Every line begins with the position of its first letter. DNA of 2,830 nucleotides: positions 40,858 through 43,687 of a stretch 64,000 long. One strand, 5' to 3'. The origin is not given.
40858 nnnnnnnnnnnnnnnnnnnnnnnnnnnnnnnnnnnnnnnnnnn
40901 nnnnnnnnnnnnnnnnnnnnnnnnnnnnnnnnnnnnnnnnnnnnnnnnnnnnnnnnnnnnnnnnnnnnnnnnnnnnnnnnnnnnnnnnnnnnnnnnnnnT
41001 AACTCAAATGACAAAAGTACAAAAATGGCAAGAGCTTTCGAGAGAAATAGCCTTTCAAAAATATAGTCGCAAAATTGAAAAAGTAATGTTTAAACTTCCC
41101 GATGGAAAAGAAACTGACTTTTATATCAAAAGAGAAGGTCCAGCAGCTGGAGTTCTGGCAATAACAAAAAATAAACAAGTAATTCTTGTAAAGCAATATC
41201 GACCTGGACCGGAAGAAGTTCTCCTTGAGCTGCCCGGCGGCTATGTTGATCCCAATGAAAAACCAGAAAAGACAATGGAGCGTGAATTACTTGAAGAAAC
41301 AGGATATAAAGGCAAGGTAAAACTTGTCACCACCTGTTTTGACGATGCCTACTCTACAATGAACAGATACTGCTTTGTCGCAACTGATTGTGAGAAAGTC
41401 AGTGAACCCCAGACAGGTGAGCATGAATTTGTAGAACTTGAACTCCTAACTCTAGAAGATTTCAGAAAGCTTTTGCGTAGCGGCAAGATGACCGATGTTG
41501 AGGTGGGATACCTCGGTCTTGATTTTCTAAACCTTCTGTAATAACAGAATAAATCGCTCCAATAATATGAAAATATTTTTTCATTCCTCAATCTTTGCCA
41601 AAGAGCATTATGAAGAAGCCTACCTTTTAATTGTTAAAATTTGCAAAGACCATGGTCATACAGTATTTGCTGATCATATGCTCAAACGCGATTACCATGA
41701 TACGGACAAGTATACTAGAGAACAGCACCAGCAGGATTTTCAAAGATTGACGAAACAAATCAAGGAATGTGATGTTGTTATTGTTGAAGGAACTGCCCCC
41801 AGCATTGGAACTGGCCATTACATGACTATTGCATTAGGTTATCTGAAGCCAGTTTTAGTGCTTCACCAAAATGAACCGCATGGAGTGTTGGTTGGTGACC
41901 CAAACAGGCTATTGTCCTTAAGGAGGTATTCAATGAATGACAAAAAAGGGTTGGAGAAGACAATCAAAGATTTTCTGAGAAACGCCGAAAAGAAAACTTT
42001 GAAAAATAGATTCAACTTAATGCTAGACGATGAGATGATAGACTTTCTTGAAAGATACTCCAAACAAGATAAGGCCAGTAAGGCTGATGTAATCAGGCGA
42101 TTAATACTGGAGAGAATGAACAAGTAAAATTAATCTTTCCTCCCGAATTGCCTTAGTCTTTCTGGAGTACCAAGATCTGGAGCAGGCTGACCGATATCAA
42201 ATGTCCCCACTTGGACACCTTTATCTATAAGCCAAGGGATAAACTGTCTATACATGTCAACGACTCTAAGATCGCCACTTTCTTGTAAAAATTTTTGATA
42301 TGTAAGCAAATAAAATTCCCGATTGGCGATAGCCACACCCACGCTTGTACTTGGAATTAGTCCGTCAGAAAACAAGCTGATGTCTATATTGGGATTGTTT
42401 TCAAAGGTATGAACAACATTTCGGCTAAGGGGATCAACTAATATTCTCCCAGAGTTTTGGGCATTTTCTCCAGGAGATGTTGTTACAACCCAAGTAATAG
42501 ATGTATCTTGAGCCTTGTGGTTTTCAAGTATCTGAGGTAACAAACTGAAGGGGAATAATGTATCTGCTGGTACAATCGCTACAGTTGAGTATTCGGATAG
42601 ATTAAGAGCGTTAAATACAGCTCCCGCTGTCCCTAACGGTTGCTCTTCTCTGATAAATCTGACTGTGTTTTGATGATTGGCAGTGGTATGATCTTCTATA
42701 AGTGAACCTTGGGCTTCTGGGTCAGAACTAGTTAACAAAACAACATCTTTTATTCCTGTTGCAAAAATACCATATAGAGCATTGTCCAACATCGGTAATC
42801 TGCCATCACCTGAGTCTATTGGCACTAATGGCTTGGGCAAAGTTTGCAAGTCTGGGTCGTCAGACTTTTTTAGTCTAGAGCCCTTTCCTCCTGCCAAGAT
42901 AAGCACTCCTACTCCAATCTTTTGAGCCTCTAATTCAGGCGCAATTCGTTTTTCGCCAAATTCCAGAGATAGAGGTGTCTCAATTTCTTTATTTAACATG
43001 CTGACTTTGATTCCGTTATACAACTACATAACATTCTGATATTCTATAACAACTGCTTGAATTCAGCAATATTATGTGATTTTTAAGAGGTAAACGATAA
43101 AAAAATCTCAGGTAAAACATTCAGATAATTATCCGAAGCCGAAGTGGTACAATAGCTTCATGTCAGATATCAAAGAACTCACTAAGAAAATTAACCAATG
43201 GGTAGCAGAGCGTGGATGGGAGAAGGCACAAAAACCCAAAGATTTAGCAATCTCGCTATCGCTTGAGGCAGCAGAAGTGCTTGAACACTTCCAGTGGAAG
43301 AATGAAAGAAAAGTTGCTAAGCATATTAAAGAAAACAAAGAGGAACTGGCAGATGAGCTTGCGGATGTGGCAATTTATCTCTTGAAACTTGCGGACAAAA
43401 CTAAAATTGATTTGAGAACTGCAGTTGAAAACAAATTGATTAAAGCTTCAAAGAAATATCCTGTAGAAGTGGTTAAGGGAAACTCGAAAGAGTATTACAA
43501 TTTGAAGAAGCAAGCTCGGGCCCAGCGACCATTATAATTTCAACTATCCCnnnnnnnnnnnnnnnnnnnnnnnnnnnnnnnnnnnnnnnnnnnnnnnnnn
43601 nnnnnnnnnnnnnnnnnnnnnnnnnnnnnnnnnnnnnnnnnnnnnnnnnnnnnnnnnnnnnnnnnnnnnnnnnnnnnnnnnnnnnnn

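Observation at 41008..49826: Very dense cluster of nucleotide pyrophosphohydrolases and nucleotidyltransferases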

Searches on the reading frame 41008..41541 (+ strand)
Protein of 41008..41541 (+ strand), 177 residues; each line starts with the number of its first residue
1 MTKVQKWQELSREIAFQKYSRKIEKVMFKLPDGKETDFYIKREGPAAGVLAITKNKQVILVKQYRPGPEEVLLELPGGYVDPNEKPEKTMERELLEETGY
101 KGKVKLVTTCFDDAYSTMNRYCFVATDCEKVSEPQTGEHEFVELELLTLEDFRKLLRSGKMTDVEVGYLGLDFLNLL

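Call 3: search_protein_families(library=pfam, proteins=[window:41008-41541:+], max_evalue=0.01)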
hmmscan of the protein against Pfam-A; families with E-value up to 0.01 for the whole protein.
window:41008-41541:+ (177 aa): 2 families
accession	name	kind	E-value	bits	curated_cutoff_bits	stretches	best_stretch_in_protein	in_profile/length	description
PF00293.34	NUDIX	-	4.8e-19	69.1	21.1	1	44-155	3-122/134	NUDIX domain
PF22327.2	Nudt16-like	-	0.0095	16.3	27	0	72-104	34-67/161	U8 snoRNA-decapping enzyme-like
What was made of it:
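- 41008..41541 (+): Nudix1, of the ADP-sugar / NudE / YffH-like type. Pfam NUDIX, 69.1 bits (call 3).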

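Call 10: search_protein_families(library=ncbifam, proteins=[window:41008-41541:+], max_evalue=0.01)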
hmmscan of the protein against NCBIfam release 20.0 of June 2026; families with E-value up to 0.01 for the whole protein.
window:41008-41541:+ (177 aa): 16 families
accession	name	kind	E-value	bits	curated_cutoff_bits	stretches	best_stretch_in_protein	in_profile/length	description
NF008736.0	PRK11762.1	equivalog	4.9e-13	49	169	1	13-161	14-165/186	ADP compounds hydrolase NudE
NF041652.1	Nud_hyd_Dein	equivalog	6.2e-09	36.3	200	1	39-161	8-136/152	Nudix hydrolase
TIGR00052.1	TIGR00052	subfamily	4.4e-08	32.9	79.55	1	31-112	31-119/188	nudix-type nucleoside diphosphatase, YffH/AdpP family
NF006530.0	PRK08999.1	equivalog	2.4e-06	26.8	245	1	46-105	9-67/315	Nudix family hydrolase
NF008044.0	PRK10776.1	equivalog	2.7e-06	27.3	148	1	62-104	22-64/130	8-oxo-dGTP diphosphatase MutT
TIGR00586.1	mutt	equivalog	8.1e-06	25.9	97.9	1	52-136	13-97/129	8-oxo-dGTP diphosphatase MutT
TIGR02705.1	nudix_YtkD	equivalog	3.9e-05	23.3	154.4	1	46-101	24-75/156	RNA deprotection pyrophosphohydrolase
NF001938.0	PRK00714.1-5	equivalog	5.9e-05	22.5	116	1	45-106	14-79/172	RNA pyrophosphohydrolase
NF001934.0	PRK00714.1-1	equivalog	8e-05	22.1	241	1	46-108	10-69/176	RNA pyrophosphohydrolase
NF011585.0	PRK15009.1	equivalog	0.00013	21.8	234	1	46-165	48-176/191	GDP-mannose pyrophosphatase NudK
NF003791.0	PRK05379.2-3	equivalog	0.00032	20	409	1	57-104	214-260/340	bifunctional nicotinamide-nucleotide adenylyltransferase/Nudix hydroxylase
NF003786.0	PRK05379.1-2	equivalog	0.00064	19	397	1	57-101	230-273/354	bifunctional nicotinamide-nucleotide adenylyltransferase/Nudix hydroxylase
NF003787.0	PRK05379.1-4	equivalog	0.00064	18.8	449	1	56-102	218-264/346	bifunctional nicotinamide-nucleotide adenylyltransferase/Nudix hydroxylase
NF007834.0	PRK10546.1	equivalog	0.0011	18.7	156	1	50-105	8-64/135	pyrimidine (deoxy)nucleoside triphosphate diphosphatase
NF001935.0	PRK00714.1-2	equivalog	0.0011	18.5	259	1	44-108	6-69/183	RNA pyrophosphohydrolase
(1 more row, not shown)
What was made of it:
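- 41008..41541 (+): The closest NCBIfam families are NudE and YffH/AdpP, below their cut-offs (call 10).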

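Call 28: search_protein_families(library=padloc, proteins=[window:41008-41541:+], max_evalue=0.01)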
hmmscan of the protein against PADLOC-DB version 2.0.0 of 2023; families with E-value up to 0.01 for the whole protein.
window:41008-41541:+ (177 aa): 2 families
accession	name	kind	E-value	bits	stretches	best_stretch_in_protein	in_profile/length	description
PDLC04899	PDC-S07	-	2.5e-09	34.9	1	49-129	10-93/135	-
PDLC03354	MTase_II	-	0.0055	13.8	1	90-156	71-133/425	Type II methyltransferase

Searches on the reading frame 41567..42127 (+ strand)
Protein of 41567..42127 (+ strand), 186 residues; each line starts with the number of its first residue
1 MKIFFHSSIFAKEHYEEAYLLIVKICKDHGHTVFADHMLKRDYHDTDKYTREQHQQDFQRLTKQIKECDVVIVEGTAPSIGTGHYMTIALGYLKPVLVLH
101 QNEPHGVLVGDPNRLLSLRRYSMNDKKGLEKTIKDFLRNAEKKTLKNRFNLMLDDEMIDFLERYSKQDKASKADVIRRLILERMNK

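Call 3: search_protein_families(library=pfam, proteins=[window:41567-42127:+], max_evalue=0.01)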
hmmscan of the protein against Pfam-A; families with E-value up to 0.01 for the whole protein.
window:41567-42127:+ (186 aa): 2 families
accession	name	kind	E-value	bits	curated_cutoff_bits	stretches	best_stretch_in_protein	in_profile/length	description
PF05014.21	Nuc_deoxyrib_tr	-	5.4e-07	30.2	28.8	1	4-115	2-113/117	Nucleoside 2-deoxyribosyltransferase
PF08759.17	GT-D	-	0.00055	20.2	27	1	8-84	61-133/225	Glycosyltransferase GT-D fold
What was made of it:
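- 41567..42127 (+): DNPH1/Rcl-like (nucleoside 2-deoxyribosyltransferase fold) domain with a C-terminal probable ribbon-helix-helix tail. Pfam Nuc_deoxyrib_tr, 30.2 bits against a cut-off of 28.8 (call 3).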

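Call 10: search_protein_families(library=ncbifam, proteins=[window:41567-42127:+], max_evalue=0.01)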
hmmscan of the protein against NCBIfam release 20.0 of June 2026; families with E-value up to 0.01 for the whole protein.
window:41567-42127:+ (186 aa): 1 family
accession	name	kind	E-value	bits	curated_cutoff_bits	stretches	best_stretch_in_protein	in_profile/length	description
TIGR03728.1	glyco_access_1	hypoth_equivalog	0.00024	20.6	290.75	1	7-84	77-150/265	SP_1767 family glycosyltransferase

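Call 28: search_protein_families(library=padloc, proteins=[window:41567-42127:+], max_evalue=0.01)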
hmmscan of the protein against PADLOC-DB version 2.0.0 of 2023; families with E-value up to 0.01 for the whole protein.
window:41567-42127:+ (186 aa): 0 families

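Call 58: search_solved_structures(query=window:41567-42127:+, max_evalue=0.1, show_alignments=2)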
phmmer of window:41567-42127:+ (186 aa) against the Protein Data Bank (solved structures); distinct sequences matched with E-value up to 0.1: 12.
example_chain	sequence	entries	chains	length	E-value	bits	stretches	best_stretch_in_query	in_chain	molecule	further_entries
2klh_A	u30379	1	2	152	0.00065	22.5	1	3-107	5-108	c-Myc-responsive protein Rcl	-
4fyh_A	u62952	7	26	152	0.001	21.9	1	3-107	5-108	Deoxyribonucleoside 5'-monophosphate N-glycosidase | 2'-deoxynucleoside 5'-phosphate N-hydrolase 1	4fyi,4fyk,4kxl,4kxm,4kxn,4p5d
2khz_A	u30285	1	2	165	0.0013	21.6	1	3-107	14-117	c-Myc-responsive protein Rcl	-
8rqd_C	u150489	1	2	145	0.0071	19.2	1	50-107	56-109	2'-deoxynucleoside 5'-phosphate N-hydrolase 1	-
8qhq_A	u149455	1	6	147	0.0076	19.1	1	51-107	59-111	2'-deoxynucleoside 5'-phosphate N-hydrolase 1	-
9da1_A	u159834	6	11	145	0.01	18.7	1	51-107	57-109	5-hydroxymethyl-dUMP N-hydrolase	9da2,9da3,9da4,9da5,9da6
8os9_A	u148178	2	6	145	0.01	18.7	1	51-107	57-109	2'-deoxynucleoside 5'-phosphate N-hydrolase 1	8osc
9i3q_A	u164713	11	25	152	0.011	18.6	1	51-107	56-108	5-hydroxymethyl-dUMP N-hydrolase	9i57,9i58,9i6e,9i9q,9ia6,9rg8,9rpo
4p5e_A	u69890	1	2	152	0.011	18.6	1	51-107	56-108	2'-deoxynucleoside 5'-phosphate N-hydrolase 1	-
8qhr_A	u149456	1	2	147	0.014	18.2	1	51-107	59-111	2'-deoxynucleoside 5'-phosphate N-hydrolase 1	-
8rpt_B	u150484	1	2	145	0.019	17.7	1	56-107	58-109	2'-deoxynucleoside 5'-phosphate N-hydrolase 1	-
8rps_C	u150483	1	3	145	0.021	17.6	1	54-107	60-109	2'-deoxynucleoside 5'-phosphate N-hydrolase 1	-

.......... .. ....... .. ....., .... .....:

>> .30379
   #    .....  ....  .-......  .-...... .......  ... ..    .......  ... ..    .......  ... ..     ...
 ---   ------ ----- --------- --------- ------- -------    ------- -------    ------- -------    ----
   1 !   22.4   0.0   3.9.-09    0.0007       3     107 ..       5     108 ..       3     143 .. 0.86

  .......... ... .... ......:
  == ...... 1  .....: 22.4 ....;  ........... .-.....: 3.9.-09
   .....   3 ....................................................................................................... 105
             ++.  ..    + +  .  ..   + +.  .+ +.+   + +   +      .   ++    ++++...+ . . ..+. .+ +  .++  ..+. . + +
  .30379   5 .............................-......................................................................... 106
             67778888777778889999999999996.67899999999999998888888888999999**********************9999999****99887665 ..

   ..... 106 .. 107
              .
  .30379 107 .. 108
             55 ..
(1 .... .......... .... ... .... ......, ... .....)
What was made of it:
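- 41567..42127 (+): The best PDB relatives are Rcl/DNPH1 (E = 7e-4), with the catalytic Glu and the PSxGxG motif aligned (call 58).
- On DNPH1 / nucleoside 2-deoxyribosyltransferase family: The alignment to Rcl keeps the Glu and PSxGxG, but the following YE is YM (call 58).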

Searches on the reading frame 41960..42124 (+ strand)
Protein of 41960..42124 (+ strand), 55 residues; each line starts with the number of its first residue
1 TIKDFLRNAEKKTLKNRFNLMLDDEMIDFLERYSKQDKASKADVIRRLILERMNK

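Call 80: search_protein_families(library=pfam, proteins=[window:41960-42124:+], max_evalue=10)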
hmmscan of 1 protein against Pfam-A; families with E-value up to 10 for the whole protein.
window:41960-42124:+ (55 aa): 3 families
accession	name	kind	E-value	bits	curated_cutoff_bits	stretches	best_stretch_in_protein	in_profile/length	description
PF01402.27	RHH_1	-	0.0025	18.1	20.5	1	17-52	1-36/39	Ribbon-helix-helix protein, copG family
PF19807.5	DUF6290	-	0.011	16.4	27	1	20-53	6-39/72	Family of unknown function (DUF6290)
PF24434.1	DUF7557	-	0.12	12.3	25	1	21-49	5-32/45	Family of unknown function (DUF7557)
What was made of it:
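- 41567..42127 (+): RHH_1 scores 18.1 bits, below the cut-off of 20.5 (call 80).
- Checked: The RHH tail scores below threshold (18.1 bits against 20.5, call 80).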

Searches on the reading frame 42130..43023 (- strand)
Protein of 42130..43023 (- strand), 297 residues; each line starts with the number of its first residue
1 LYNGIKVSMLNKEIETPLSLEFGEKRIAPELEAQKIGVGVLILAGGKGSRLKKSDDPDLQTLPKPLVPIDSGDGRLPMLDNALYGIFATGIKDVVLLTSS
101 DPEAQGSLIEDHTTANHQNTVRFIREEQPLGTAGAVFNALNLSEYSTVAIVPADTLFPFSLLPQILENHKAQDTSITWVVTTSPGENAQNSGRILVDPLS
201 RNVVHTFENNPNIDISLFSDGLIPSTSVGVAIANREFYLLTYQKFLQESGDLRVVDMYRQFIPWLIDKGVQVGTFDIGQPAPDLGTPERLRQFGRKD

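Call 3: search_protein_families(library=pfam, proteins=[window:42130-43023:-], max_evalue=0.01)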
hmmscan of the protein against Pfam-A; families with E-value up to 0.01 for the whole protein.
window:42130-43023:- (297 aa): 3 families
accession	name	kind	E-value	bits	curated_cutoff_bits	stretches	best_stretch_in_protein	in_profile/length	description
PF00483.29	NTP_transferase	-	1.7e-15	57.7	21.2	1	41-214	3-167/245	Nucleotidyl transferase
PF12804.13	NTP_transf_3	-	4.4e-09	37.2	27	1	40-181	1-123/160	MobA-like NTP transferase domain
PF00535.33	Glycos_transf_2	-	0.0019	18.6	23.3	1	109-193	45-127/168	Glycosyl transferase family 2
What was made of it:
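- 42130..43023 (-): Sugar-1-phosphate nucleotidylyltransferase (GlmU/RmlA/GlgC superfamily). Pfam NTP_transferase, 57.7 bits (call 3).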

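Call 10: search_protein_families(library=ncbifam, proteins=[window:42130-43023:-], max_evalue=0.01)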
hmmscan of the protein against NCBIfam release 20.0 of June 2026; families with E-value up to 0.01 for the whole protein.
window:42130-43023:- (297 aa): 20 families
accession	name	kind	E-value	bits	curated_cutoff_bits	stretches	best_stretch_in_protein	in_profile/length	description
NF052502.1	man1P_GTase_Rv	exception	6.4e-14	51.6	440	1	41-181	4-133/352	mannose-1-phosphate guanylyltransferase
TIGR02091.1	glgC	equivalog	1.6e-10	40.6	424.9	1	39-286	2-248/364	glucose-1-phosphate adenylyltransferase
NF045761.1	NAMPUrTaseMurU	equivalog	3.6e-10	40.1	250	1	40-187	3-143/226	N-acetylmuramate alpha-1-phosphate uridylyltransferase MurU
TIGR03992.1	Arch_glmU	subfamily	5.9e-10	38.6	292.1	1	40-186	3-131/393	bifunctional sugar-1-phosphate nucleotidylyltransferase/acetyltransferase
NF049965.1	GlMnHpPGnyltfHddC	equivalog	4.2e-09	36.4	300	1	41-169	4-120/221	D-glycero-D-manno-heptose 1-phosphate guanosyltransferase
NF002023.0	PRK00844.1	subfamily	5.6e-09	35.3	458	1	39-275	8-242/408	glucose-1-phosphate adenylyltransferase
NF001947.0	PRK00725.1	subfamily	8.9e-08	31.3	470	1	40-269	19-249/426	glucose-1-phosphate adenylyltransferase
NF003670.0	PRK05293.1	equivalog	2.2e-07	30.1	470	1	40-286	7-247/382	glucose-1-phosphate adenylyltransferase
TIGR01173.1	glmU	equivalog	1.2e-06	27.7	366.85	1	40-197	3-141/452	bifunctional UDP-N-acetylglucosamine diphosphorylase/glucosamine-1-phosphate N-acetyltransferase GlmU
NF010935.0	PRK14355.1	equivalog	1.2e-06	27.4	718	1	39-198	5-148/459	bifunctional UDP-N-acetylglucosamine diphosphorylase/glucosamine-1-phosphate N-acetyltransferase GlmU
NF010938.0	PRK14358.1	equivalog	2.3e-06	26.4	500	1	36-197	6-150/481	bifunctional N-acetylglucosamine-1-phosphate uridyltransferase/glucosamine-1-phosphate acetyltransferase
TIGR01208.1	rmlA_long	equivalog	3.4e-06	26.2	320.25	1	41-162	3-115/353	glucose-1-phosphate thymidylyltransferase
NF041313.1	UDPGP_AglF_Halo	equivalog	7.8e-06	25.5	400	1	41-198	4-148/234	UTP--glucose-1-phosphate uridylyltransferase AglF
NF010932.0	PRK14352.1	equivalog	8.3e-06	24.7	611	1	37-197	6-152/488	bifunctional UDP-N-acetylglucosamine diphosphorylase/glucosamine-1-phosphate N-acetyltransferase GlmU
NF010933.0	PRK14353.1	equivalog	4.2e-05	22.4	505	1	40-197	8-149/453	bifunctional UDP-N-acetylglucosamine diphosphorylase/glucosamine-1-phosphate N-acetyltransferase GlmU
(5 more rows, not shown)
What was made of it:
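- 42130..43023 (-): No NCBIfam equivalog is reached (call 10).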

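Call 28: search_protein_families(library=padloc, proteins=[window:42130-43023:-], max_evalue=0.01)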
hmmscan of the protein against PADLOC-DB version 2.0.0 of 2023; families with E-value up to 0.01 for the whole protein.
window:42130-43023:- (297 aa): 0 families

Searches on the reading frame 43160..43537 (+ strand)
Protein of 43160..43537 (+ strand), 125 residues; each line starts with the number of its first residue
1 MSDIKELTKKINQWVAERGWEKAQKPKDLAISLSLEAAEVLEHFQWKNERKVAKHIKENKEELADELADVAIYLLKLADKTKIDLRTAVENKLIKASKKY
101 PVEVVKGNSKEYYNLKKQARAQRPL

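Call 3: search_protein_families(library=pfam, proteins=[window:43160-43537:+], max_evalue=0.01)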
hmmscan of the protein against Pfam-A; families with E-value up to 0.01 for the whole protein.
window:43160-43537:+ (125 aa): 2 families
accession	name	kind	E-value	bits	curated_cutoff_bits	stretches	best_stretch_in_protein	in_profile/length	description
PF12643.12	MazG-like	-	2.6e-18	66.5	27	1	31-115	1-85/85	MazG-like family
PF03819.22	MazG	-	0.0014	19.3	22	1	26-101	3-71/74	MazG nucleotide pyrophosphohydrolase domain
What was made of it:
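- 43160..43537 (+): MazG-like all-alpha NTP pyrophosphatase, DCTPP1/RS21-C6-like. Pfam MazG-like, 66.5 bits (call 3).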

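Call 10: search_protein_families(library=ncbifam, proteins=[window:43160-43537:+], max_evalue=0.01)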
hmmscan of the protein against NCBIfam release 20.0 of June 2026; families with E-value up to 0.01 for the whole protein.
window:43160-43537:+ (125 aa): 1 family
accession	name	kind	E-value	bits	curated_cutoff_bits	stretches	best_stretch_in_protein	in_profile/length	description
NF049964.1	dUTPaseEpsil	equivalog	0.00056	19.4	300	1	4-91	10-99/230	dUTPase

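Call 28: search_protein_families(library=padloc, proteins=[window:43160-43537:+], max_evalue=0.01)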
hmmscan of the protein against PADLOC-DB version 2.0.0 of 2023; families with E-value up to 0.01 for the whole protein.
window:43160-43537:+ (125 aa): 0 families

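Call 59: search_solved_structures(query=window:43160-43537:+, max_evalue=0.1, show_alignments=1)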
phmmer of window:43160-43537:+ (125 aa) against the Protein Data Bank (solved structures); distinct sequences matched with E-value up to 0.1: 7.
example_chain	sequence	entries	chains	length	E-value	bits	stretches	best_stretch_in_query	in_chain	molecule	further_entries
4qgp_A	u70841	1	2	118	6.8e-17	65.2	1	5-103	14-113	pyrophosphatase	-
2a3q_A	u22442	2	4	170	1.4e-15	61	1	10-117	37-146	hypothetical protein | Protein RS21-C6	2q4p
6sqw_A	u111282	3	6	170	1.4e-15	61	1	10-117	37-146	dCTP pyrophosphatase 1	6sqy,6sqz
7mu5_A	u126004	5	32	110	4e-12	49.8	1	9-101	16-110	dCTP pyrophosphatase 1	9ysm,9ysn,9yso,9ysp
2oie_A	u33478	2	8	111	1.2e-11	48.3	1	9-93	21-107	RS21-C6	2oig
4dk2_A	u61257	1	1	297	0.0007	23.3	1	5-71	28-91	Deoxyuridine triphosphatase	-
4dk4_A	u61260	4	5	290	0.00072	23.2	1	5-71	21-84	Deoxyuridine triphosphatase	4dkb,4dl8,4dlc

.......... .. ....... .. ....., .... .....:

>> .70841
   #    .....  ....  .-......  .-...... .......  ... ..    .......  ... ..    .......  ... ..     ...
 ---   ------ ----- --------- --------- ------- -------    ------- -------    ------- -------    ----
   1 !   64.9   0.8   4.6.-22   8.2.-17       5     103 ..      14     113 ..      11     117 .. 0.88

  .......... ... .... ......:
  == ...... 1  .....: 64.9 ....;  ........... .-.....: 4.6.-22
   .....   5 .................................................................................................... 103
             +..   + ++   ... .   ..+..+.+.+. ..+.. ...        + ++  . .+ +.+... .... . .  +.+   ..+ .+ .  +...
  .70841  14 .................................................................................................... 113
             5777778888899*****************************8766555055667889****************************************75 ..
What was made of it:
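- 43160..43537 (+): PDB hits are 4qgp (7e-17) and DCTPP1 (1e-15), with the acidic motifs aligned (call 59).
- On MazG-like all-alpha NTP pyrophosphatase (DCTPP1 type): The E/D positions align with 4qgp (call 59).
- The MazG-like protein resembles DCTPP1 (call 59).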
